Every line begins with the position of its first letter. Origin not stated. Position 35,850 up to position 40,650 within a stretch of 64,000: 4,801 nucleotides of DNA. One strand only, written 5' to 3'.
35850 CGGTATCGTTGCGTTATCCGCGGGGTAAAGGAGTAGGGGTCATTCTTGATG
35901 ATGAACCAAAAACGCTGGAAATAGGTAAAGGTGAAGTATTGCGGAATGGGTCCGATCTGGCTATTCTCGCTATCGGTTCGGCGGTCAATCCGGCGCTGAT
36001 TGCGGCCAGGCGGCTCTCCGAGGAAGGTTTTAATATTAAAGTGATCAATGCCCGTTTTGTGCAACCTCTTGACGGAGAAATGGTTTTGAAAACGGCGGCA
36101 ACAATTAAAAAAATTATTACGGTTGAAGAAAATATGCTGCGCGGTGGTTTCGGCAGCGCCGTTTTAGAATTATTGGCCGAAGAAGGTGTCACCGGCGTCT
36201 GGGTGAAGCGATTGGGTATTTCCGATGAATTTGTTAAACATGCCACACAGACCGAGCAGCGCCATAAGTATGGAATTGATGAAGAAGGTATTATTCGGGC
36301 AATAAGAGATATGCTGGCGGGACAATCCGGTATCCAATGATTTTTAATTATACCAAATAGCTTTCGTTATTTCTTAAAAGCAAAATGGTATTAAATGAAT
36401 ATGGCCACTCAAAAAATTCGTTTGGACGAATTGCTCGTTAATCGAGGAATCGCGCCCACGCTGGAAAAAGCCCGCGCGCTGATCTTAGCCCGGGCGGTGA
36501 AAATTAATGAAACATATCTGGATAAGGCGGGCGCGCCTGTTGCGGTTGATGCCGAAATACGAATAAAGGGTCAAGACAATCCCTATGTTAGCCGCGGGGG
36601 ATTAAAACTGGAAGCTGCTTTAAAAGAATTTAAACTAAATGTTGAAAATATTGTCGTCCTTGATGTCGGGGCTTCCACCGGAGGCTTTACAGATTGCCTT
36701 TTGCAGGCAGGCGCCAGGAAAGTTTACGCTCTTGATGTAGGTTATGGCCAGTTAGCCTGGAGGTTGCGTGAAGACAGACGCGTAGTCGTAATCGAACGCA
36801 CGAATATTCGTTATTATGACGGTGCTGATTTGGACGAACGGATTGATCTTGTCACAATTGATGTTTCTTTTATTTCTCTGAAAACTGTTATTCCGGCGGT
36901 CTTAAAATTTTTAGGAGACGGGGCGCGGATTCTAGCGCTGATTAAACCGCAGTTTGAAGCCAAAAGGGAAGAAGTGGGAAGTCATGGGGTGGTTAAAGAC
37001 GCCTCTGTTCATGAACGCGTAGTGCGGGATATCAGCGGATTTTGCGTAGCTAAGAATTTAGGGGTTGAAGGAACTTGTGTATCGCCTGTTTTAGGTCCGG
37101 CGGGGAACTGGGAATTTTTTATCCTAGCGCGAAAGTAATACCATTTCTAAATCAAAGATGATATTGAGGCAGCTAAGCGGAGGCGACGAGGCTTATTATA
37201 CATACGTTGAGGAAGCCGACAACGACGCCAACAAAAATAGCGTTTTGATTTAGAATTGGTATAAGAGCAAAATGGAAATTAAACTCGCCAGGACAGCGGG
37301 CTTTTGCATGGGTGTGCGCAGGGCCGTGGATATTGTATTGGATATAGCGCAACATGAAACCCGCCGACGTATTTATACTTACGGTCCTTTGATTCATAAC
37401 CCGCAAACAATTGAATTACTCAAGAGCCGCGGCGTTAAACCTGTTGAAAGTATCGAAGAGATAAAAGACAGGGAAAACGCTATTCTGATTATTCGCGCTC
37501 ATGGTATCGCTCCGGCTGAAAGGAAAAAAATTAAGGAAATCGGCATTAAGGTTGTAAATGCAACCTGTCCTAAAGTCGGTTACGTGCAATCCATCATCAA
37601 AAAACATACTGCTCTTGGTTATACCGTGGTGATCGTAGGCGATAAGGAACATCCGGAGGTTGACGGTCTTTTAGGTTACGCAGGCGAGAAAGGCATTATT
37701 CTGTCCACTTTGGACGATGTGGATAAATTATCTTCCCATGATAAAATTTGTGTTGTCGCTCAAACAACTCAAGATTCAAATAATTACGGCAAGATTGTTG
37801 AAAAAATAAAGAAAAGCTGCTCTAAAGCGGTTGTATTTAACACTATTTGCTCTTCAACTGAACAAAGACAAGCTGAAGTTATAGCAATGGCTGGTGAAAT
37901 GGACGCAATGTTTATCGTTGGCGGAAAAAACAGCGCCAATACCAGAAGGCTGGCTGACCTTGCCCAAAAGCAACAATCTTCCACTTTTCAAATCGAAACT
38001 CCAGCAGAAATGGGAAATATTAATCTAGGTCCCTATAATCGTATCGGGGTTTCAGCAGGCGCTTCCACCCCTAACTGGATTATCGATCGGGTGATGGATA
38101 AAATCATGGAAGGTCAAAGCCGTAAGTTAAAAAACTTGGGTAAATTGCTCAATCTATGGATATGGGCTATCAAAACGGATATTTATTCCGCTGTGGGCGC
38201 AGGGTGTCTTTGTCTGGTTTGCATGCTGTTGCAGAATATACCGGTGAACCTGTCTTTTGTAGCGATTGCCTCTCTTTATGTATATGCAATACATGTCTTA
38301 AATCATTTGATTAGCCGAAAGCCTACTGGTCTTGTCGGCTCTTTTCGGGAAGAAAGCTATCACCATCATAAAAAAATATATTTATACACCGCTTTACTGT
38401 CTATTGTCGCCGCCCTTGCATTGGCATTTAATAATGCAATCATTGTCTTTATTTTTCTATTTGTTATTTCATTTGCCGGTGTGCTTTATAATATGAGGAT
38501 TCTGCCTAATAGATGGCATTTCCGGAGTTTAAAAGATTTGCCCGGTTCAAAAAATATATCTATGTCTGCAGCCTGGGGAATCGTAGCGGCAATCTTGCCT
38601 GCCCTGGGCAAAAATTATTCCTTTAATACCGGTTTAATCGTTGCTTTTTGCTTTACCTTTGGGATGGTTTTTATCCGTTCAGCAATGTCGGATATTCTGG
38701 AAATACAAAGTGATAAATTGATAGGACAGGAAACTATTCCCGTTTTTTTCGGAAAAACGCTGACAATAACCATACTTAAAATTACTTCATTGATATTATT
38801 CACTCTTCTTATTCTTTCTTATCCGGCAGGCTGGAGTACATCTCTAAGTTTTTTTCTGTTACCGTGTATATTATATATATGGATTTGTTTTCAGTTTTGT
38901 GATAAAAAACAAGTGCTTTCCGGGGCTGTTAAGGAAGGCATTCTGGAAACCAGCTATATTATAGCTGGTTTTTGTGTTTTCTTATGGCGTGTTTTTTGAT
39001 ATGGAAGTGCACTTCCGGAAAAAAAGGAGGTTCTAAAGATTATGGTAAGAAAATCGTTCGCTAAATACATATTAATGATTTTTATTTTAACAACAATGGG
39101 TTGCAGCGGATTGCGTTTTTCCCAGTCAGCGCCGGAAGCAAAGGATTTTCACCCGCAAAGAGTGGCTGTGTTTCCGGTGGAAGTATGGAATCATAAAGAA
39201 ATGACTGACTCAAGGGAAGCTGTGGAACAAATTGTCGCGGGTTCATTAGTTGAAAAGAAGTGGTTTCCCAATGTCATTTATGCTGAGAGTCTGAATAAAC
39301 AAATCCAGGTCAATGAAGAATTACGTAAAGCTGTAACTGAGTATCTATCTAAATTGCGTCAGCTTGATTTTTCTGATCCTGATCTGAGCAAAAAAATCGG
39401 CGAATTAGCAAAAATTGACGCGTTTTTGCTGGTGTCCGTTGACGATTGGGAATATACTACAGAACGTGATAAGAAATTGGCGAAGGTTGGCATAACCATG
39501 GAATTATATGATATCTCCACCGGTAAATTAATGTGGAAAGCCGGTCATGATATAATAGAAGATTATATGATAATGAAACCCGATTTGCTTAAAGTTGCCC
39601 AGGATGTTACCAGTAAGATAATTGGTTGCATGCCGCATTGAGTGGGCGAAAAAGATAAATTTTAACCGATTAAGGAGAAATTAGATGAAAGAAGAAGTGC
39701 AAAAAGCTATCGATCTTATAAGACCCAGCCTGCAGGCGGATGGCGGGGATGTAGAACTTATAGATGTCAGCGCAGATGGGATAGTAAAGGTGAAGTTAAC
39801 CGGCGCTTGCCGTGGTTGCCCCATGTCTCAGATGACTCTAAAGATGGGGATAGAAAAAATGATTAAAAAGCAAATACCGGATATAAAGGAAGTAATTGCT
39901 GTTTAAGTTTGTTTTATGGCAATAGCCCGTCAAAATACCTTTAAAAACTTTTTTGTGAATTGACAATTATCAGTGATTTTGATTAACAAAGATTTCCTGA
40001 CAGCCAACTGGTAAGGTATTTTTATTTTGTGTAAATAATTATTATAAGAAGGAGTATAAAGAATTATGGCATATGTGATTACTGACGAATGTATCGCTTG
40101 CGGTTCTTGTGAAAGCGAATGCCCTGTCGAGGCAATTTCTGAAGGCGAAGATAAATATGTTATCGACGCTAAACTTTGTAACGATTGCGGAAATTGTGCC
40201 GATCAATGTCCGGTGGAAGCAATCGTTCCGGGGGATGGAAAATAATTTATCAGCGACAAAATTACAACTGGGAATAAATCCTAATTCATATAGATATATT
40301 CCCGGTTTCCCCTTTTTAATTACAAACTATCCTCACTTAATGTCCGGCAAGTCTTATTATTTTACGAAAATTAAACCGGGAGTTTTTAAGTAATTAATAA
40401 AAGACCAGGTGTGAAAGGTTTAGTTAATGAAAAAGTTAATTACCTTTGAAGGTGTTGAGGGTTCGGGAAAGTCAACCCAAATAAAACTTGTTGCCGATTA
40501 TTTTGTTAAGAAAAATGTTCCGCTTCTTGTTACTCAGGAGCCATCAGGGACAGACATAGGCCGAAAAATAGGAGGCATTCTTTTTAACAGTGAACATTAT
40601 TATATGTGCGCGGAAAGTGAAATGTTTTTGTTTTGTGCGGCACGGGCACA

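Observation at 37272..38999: IspH fused to a UbiA-like membrane domain with a degenerate first Asp-rich motif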

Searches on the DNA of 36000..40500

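Call 16: search_rna_families(source=window, start=36000, end=40500, threshold=evalue, max_evalue=1)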
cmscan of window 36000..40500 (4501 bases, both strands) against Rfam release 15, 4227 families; matches with E-value up to 1: 1.
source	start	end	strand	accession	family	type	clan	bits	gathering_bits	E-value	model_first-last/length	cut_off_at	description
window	38887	38980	+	RF02048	STnc30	Gene; sRNA;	-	27.2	120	0.21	1-132/132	no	Salmonella enterica conserved region STnc30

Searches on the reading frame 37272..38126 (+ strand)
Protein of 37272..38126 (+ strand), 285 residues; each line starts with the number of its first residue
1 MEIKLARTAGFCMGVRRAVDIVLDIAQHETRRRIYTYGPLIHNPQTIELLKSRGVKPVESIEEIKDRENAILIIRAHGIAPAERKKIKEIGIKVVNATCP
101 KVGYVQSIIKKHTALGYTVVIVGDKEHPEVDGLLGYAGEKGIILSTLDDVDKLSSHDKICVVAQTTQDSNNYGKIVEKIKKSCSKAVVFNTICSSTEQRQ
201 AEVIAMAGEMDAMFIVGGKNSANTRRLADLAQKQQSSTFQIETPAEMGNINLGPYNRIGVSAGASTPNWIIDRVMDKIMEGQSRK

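Call 65: search_solved_structures(query=window:37272-38126:+, max_evalue=1e-20, show_alignments=2)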
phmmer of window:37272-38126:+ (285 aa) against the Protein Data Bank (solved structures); distinct sequences matched with E-value up to 1e-20: 11.
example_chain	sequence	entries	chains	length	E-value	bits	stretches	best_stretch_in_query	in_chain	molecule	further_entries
3dnf_A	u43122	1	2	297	4.6e-68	232.9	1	2-280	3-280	4-hydroxy-3-methylbut-2-enyl diphosphate reductase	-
4h4c_A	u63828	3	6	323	2.3e-39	138.8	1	1-279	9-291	4-hydroxy-3-methylbut-2-enyl diphosphate reductase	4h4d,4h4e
3urk_A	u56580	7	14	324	2.3e-39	138.8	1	1-279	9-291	4-hydroxy-3-methylbut-2-enyl diphosphate reductase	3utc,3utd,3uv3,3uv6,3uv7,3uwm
3ke8_A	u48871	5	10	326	2.4e-39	138.8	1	1-279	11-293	4-hydroxy-3-methylbut-2-enyl diphosphate reductase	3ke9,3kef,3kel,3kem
4eb3_A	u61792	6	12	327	2.4e-39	138.8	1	1-279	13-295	4-hydroxy-3-methylbut-2-enyl diphosphate reductase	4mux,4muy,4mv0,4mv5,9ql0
3f7t_A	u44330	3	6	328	2.4e-39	138.8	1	1-279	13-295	4-hydroxy-3-methylbut-2-enyl diphosphate reductase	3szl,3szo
3zgl_A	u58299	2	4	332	2.5e-39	138.7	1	1-279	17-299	4-HYDROXY-3-METHYLBUT-2-ENYL DIPHOSPHATE REDUCTASE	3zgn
3t0f_A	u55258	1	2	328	6.3e-39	137.4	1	1-279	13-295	4-hydroxy-3-methylbut-2-enyl diphosphate reductase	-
3szu_A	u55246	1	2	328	6.3e-39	137.4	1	1-279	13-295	4-hydroxy-3-methylbut-2-enyl diphosphate reductase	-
3t0g_A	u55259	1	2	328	1.7e-38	136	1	1-279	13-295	4-hydroxy-3-methylbut-2-enyl diphosphate reductase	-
4n7b_A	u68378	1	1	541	7.5e-27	97.8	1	6-269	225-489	LytB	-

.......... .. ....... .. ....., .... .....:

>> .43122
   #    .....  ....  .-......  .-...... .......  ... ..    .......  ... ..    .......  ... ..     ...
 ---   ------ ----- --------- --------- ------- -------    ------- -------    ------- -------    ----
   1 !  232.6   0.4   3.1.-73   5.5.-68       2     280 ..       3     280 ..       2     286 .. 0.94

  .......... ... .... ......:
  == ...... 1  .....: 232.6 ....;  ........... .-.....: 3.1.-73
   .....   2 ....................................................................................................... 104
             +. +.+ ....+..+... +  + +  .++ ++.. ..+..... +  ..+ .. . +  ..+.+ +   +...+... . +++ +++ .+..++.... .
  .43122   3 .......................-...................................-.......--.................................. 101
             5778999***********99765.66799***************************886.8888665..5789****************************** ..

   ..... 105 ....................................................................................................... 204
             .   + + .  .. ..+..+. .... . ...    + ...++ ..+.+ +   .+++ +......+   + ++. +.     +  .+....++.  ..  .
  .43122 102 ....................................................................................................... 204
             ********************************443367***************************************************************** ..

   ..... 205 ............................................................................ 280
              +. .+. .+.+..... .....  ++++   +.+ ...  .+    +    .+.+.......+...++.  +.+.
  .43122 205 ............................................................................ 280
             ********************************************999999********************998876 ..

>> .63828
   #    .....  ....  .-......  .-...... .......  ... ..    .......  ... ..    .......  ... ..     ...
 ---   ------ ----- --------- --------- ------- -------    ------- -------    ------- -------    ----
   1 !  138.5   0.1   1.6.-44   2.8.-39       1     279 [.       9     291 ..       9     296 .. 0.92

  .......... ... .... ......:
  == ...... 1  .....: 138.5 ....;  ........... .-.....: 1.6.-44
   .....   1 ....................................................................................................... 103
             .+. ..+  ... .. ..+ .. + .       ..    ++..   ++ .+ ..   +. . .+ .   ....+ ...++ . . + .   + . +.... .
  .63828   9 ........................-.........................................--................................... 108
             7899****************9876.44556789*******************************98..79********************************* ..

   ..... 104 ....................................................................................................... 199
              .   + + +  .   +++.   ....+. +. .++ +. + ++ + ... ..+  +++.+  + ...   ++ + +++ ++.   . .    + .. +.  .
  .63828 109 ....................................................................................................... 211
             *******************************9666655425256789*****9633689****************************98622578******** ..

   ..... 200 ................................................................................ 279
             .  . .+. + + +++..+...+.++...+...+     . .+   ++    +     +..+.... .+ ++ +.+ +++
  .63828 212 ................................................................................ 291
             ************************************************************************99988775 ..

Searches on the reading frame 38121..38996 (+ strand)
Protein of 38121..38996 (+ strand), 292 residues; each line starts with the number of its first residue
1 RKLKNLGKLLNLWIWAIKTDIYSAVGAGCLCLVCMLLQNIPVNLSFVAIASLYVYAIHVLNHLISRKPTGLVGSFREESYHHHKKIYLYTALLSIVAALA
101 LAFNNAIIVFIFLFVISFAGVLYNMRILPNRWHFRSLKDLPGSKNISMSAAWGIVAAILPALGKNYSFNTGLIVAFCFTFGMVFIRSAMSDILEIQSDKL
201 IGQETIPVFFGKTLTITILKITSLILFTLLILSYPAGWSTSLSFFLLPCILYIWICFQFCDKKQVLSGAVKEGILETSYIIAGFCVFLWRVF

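Call 7: search_solved_structures(query=window:38121-38996:+, max_evalue=10, show_alignments=3)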
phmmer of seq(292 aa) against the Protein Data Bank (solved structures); distinct sequences matched with E-value up to 10: 2.
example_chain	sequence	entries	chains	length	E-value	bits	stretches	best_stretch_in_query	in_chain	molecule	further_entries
4p0j_A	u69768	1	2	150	0.17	14.7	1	8-80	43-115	Interleukin-36 receptor antagonist/Interleukin-36 gamma chimera protein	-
13bs_A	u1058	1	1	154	0.18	14.6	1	8-80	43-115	Interleukin-36 receptor antagonist protein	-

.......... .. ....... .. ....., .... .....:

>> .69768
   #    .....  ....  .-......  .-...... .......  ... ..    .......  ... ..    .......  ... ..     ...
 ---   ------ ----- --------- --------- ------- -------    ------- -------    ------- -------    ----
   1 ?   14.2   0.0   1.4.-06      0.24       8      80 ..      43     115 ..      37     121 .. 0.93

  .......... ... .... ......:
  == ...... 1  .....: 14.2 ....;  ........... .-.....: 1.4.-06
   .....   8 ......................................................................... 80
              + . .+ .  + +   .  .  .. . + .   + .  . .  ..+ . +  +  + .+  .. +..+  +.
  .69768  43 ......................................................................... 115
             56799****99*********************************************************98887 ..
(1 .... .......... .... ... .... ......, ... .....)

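Call 20: search_protein_representatives(protein=window:38121-38996:+)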
Query: 292 residues. Proteins with E-value up to 0.001 (for the whole library): 852; up to 1e-10: 370; up to 1e-30: 43. The best 150 are listed.
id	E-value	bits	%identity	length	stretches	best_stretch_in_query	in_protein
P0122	3.5e-90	319.0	55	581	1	6-291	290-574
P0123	4.8e-90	318.5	65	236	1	57-292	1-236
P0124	1.5e-64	234.8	42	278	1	21-291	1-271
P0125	4.5e-50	187.3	51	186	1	113-289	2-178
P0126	6.5e-44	167.1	33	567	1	5-291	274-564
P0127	9.5e-43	163.3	35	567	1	15-290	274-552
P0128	2.5e-41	158.6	33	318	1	19-290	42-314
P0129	4.1e-41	157.9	32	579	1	15-291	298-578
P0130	6.5e-41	157.3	32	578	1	3-284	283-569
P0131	2.4e-40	155.4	32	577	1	17-292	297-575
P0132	3.7e-40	154.8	35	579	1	9-292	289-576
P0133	8.8e-40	153.6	35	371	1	9-290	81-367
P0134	2.6e-39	152.0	47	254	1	46-221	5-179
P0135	5.0e-38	147.8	50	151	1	148-290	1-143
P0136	8.1e-38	147.1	38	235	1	87-292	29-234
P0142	9.0e-36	140.4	30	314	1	14-290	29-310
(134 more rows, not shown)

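Call 27: search_solved_structures(query=A2, max_evalue=10, show_alignments=4)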
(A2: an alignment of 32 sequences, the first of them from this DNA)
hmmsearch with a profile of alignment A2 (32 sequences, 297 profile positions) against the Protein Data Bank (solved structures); distinct sequences matched with E-value up to 10: 2.
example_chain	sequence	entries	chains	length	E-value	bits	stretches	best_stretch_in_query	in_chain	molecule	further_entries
6m31_A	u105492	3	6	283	0.0013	21.2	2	175-264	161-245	Digeranylgeranylglyceryl phosphate synthase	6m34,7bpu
4tq3_A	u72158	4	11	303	0.44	13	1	91-268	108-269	Prenyltransferase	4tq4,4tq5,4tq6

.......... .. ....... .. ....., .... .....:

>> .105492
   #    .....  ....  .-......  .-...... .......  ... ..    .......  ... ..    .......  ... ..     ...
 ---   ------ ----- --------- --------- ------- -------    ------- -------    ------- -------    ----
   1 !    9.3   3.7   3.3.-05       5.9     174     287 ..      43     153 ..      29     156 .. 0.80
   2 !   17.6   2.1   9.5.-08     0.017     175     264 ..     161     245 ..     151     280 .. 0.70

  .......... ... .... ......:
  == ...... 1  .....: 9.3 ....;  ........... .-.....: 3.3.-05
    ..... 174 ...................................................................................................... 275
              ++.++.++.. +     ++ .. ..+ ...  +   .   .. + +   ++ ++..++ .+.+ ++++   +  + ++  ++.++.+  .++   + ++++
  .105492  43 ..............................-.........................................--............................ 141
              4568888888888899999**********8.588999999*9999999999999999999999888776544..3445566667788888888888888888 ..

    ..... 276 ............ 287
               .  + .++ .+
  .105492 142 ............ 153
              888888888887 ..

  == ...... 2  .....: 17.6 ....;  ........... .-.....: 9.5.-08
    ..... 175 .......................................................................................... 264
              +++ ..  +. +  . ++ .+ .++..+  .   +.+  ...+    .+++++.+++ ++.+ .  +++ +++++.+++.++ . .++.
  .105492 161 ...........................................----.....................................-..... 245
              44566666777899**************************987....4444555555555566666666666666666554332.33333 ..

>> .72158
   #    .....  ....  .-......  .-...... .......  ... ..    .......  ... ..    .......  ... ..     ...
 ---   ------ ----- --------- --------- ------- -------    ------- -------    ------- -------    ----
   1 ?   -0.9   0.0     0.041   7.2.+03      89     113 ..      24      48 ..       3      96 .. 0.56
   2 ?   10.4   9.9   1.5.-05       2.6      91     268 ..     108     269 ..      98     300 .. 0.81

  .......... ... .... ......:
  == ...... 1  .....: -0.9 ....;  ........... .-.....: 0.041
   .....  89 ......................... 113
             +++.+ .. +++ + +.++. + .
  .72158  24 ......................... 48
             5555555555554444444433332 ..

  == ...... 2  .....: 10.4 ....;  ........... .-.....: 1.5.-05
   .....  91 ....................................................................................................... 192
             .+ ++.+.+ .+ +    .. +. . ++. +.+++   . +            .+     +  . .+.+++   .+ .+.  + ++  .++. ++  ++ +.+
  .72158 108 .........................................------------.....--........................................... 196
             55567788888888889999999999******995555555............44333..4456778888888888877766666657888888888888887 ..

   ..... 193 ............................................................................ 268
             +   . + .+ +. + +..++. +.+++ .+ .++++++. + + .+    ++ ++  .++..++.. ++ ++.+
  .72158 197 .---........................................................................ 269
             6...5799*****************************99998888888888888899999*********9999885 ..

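Call 53: search_protein_families(library=ncbifam, alignment_id=A2, max_evalue=0.01)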
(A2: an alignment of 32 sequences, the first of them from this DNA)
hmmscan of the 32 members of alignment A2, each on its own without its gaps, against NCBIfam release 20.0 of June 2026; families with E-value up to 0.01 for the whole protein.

A. member 1, seq(290 aa): 4 families
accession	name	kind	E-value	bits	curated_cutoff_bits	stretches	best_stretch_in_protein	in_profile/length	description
NF010117.0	PRK13591.1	equivalog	6.1e-12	45.2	238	1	16-234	35-245/307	prenyltransferase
NF009522.0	PRK12883.1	equivalog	0.0012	18.4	353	1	82-225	81-211/279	geranylgeranylglycerol-phosphate geranylgeranyltransferase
NF009523.0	PRK12884.1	equivalog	0.0018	17.5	269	1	84-249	84-234/279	prenyltransferase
NF009512.0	PRK12872.1-1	equivalog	0.0052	16.4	278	1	169-230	175-237/303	geranylgeranylglycerol-phosphate geranylgeranyltransferase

B. families by the number of members that match (of 32 scanned): 20 families
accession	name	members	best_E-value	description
NF009512.0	PRK12872.1-1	31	1e-09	geranylgeranylglycerol-phosphate geranylgeranyltransferase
NF010117.0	PRK13591.1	30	2.3e-15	prenyltransferase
NF009513.0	PRK12872.1-3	28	8.4e-11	prenyltransferase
NF009521.0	PRK12882.1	27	2e-11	geranylgeranylglycerol-phosphate geranylgeranyltransferase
NF009522.0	PRK12883.1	26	4.7e-09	geranylgeranylglycerol-phosphate geranylgeranyltransferase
NF009523.0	PRK12884.1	24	5.7e-11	prenyltransferase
NF004749.0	PRK06080.1-1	16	3e-06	1,4-dihydroxy-2-naphthoate polyprenyltransferase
NF004751.0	PRK06080.1-3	15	9.1e-07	1,4-dihydroxy-2-naphthoate polyprenyltransferase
NF005742.0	PRK07566.1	13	5.2e-07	chlorophyll synthase ChlG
NF009525.0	PRK12887.1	10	7.9e-06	homogentisate phytyltransferase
NF004750.0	PRK06080.1-2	7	0.00021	1,4-dihydroxy-2-naphthoate polyprenyltransferase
TIGR01476.1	chlor_syn_BchG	6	3.9e-07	(bacterio)chlorophyll synthase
NF009608.0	PRK13105.1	5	0.00087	prenyltransferase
NF009516.0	PRK12875.1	4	1.8e-07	prenyltransferase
TIGR00751.1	menA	3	2.5e-05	1,4-dihydroxy-2-naphthoate octaprenyltransferase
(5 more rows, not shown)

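Call 54: search_protein_families(library=pfam, alignment_id=A2, max_evalue=0.01)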
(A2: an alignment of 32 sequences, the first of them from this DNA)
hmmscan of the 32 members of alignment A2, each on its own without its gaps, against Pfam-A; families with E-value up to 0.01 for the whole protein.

A. member 1, seq(290 aa): 1 family
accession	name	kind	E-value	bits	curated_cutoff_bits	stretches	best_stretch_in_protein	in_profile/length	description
PF01040.23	UbiA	-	1.4e-10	41.3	34.2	1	83-260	68-234/250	UbiA prenyltransferase family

B. families by the number of members that match (of 32 scanned): 4 families
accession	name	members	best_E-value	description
PF01040.23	UbiA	32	1.1e-19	UbiA prenyltransferase family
PF17112.10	Tom6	1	0.0029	Mitochondrial import receptor subunit Tom6, fungal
PF12666.12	PrgI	1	0.0062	PrgI family protein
PF13396.11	PLDc_N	1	0.0099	Phospholipase_D-nuclease N-terminal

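Call 59: find_encoding_contigs(protein=P0142, flank=4000, max_places=2)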
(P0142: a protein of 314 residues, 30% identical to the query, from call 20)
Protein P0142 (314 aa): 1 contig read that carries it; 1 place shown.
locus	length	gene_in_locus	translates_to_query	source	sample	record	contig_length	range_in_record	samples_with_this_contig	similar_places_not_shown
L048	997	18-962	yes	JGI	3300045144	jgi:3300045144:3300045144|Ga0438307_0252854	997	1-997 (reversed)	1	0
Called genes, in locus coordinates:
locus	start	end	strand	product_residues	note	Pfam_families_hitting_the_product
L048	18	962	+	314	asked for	PF01040:UbiA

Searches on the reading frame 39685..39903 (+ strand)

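Call 35: search_protein_families(library=pfam, proteins=[window:39685-39903:+], max_evalue=0.001)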
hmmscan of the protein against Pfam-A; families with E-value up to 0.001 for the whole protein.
window:39685-39903:+ (73 aa): 1 family
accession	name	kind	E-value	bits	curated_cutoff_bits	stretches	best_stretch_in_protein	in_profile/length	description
PF01106.22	NifU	-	1.7e-30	105.4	27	1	5-71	1-67/67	NifU-like domain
